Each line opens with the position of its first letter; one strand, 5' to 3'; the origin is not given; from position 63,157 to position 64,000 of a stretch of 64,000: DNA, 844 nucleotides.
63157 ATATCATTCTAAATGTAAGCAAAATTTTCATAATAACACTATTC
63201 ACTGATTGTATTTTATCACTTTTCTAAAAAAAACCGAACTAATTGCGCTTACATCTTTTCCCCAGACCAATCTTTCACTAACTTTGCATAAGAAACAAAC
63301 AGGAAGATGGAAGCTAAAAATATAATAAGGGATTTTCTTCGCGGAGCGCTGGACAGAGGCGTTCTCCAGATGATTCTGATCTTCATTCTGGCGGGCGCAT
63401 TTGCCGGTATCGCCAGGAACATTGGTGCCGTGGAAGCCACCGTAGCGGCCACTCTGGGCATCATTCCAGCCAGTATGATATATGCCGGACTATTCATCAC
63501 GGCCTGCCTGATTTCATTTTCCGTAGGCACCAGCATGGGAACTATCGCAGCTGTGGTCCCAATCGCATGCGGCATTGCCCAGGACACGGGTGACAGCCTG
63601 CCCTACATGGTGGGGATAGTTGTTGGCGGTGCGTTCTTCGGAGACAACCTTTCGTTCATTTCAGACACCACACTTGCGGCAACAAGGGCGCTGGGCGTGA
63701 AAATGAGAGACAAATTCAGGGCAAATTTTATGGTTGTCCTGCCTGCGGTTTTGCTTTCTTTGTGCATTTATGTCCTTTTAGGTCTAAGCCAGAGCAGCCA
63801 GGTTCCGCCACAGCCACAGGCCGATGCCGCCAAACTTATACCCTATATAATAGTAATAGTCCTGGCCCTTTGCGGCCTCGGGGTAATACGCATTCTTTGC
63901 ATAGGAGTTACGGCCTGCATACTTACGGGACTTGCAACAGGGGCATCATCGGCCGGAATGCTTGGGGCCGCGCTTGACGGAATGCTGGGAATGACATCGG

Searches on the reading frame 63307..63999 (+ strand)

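Call 20: search_protein_families(library=pfam, proteins=[window:63307-63999:+], max_evalue=0.01)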
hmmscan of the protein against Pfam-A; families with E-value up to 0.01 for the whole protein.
window:63307-63999:+ (231 aa): 1 family
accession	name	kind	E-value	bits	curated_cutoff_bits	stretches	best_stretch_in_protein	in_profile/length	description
PF03553.21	Na_H_antiporter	-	2.1e-15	57.2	23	1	18-159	159-302/303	Na+/H+ antiporter family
